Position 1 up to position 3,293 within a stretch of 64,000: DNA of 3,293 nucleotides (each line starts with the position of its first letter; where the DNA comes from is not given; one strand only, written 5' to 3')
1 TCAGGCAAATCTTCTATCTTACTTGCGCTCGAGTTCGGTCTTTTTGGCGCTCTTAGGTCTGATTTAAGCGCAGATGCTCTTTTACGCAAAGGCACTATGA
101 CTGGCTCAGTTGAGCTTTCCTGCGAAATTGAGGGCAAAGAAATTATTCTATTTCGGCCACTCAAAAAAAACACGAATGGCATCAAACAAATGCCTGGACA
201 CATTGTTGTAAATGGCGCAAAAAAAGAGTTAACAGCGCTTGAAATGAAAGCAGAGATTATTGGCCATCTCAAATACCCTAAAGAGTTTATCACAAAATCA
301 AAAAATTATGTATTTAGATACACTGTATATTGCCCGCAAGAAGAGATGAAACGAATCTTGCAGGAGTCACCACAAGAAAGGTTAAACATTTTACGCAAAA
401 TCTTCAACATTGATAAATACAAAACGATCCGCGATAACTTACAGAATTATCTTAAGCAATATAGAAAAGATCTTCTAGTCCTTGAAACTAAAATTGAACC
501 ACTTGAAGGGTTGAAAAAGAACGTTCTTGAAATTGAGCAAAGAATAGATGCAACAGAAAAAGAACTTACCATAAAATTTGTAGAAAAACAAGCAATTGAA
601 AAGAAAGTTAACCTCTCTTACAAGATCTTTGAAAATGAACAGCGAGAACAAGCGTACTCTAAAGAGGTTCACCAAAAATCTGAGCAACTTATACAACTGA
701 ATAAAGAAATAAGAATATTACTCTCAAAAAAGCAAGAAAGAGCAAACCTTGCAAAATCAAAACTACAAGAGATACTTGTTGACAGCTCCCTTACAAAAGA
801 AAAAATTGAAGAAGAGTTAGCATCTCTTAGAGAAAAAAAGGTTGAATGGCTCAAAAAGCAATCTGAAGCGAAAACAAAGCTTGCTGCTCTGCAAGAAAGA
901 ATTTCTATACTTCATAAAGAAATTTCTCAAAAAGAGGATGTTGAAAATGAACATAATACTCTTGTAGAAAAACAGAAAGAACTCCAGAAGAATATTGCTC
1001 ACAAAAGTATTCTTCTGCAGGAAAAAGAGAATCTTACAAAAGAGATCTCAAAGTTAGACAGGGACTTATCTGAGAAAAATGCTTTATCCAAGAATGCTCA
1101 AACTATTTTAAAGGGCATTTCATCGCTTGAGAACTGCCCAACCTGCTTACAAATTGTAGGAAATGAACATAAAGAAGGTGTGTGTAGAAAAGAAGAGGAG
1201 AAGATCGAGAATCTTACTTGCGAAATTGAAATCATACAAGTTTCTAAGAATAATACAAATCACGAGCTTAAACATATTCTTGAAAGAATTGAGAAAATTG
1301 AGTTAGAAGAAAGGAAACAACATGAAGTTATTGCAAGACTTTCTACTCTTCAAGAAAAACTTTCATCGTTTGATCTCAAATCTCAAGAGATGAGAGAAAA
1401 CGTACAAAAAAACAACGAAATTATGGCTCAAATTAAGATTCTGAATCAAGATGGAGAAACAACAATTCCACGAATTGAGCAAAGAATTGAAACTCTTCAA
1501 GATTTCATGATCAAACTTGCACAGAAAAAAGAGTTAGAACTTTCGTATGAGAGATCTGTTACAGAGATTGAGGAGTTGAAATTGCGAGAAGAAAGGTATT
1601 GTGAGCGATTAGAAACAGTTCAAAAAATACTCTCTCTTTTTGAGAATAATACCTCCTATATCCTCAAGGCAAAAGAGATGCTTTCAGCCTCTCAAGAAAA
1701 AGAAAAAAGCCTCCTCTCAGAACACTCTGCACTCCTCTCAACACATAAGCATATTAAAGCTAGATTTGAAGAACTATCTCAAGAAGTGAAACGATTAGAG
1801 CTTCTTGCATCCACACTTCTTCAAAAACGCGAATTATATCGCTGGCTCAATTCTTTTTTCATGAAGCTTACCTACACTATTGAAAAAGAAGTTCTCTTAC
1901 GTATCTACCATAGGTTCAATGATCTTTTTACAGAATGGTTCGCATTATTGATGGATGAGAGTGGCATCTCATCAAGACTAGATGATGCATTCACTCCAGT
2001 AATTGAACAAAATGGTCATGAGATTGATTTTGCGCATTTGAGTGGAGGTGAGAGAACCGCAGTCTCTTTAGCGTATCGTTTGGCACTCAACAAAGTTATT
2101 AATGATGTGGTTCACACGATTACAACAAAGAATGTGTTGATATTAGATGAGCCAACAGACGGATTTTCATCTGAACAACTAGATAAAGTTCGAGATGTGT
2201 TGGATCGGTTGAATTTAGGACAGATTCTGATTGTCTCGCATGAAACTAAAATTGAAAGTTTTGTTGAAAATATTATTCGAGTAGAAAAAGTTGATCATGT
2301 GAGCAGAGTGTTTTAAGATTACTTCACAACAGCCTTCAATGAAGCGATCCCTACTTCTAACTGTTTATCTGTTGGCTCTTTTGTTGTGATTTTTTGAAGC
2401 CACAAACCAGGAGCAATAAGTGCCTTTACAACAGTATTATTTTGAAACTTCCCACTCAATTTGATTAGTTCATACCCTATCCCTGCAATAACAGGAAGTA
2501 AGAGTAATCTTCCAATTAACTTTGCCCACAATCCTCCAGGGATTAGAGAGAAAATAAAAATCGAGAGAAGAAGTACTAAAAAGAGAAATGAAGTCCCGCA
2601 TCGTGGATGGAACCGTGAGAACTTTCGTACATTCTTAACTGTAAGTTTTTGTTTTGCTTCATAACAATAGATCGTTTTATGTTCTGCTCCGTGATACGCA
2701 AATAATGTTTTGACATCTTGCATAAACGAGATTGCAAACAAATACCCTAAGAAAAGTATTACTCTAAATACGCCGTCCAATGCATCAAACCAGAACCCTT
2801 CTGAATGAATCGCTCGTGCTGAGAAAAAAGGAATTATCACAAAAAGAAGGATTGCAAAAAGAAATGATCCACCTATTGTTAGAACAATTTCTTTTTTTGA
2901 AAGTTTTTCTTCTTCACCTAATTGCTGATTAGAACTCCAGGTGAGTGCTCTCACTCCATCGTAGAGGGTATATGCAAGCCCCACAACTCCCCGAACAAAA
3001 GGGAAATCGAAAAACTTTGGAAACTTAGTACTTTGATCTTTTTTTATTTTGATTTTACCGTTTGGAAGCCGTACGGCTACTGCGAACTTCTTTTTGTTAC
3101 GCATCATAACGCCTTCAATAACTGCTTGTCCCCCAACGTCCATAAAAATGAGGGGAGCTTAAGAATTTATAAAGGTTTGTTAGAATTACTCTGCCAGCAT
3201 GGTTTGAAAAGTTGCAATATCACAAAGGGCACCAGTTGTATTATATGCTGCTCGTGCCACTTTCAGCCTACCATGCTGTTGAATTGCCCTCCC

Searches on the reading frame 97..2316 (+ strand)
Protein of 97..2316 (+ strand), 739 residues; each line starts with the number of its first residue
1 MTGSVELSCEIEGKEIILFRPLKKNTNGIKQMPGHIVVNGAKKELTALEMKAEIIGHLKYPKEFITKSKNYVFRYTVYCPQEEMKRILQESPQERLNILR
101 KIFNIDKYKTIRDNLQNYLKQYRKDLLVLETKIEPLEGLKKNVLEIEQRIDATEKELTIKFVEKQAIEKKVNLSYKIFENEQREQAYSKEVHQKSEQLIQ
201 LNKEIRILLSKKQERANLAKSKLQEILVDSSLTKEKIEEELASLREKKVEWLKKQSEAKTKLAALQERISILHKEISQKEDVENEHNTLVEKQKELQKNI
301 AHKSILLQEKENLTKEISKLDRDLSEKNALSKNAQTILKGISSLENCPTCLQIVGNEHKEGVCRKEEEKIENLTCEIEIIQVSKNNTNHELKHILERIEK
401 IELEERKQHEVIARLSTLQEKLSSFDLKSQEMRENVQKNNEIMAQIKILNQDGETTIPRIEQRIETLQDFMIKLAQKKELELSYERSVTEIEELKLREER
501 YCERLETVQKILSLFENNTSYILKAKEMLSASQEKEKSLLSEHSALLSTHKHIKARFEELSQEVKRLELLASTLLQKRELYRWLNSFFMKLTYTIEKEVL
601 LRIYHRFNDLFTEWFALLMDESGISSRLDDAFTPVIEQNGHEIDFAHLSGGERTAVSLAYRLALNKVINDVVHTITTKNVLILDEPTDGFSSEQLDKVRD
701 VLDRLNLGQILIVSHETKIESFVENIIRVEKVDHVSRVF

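Call 80: search_protein_families(library=pfam, proteins=[window:97-2316:+], max_evalue=0.001)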
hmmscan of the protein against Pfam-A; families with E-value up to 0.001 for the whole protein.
window:97-2316:+ (739 aa): 1 family
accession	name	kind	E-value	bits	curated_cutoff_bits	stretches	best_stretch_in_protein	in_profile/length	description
PF13558.12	SbcC_Walker_B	-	0.00095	19.8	27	0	644-702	29-88/90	SbcC/RAD50-like, Walker B motif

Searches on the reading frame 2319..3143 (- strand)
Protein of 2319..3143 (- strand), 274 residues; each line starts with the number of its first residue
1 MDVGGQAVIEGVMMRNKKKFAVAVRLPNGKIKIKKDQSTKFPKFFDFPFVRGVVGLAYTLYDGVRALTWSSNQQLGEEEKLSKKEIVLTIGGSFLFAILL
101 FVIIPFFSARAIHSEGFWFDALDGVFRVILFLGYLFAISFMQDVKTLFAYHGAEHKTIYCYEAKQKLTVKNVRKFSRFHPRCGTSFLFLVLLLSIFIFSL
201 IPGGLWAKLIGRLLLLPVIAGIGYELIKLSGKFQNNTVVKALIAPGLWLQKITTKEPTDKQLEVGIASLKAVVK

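Call 80: search_protein_families(library=pfam, proteins=[window:2319-3143:-], max_evalue=0.001)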
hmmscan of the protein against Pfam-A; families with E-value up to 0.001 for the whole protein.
window:2319-3143:- (274 aa): 1 family
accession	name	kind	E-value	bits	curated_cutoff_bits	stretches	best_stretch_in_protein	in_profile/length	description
PF07136.16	DUF1385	-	1.8e-85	286.3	22.1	1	48-273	2-225/227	Protein of unknown function (DUF1385)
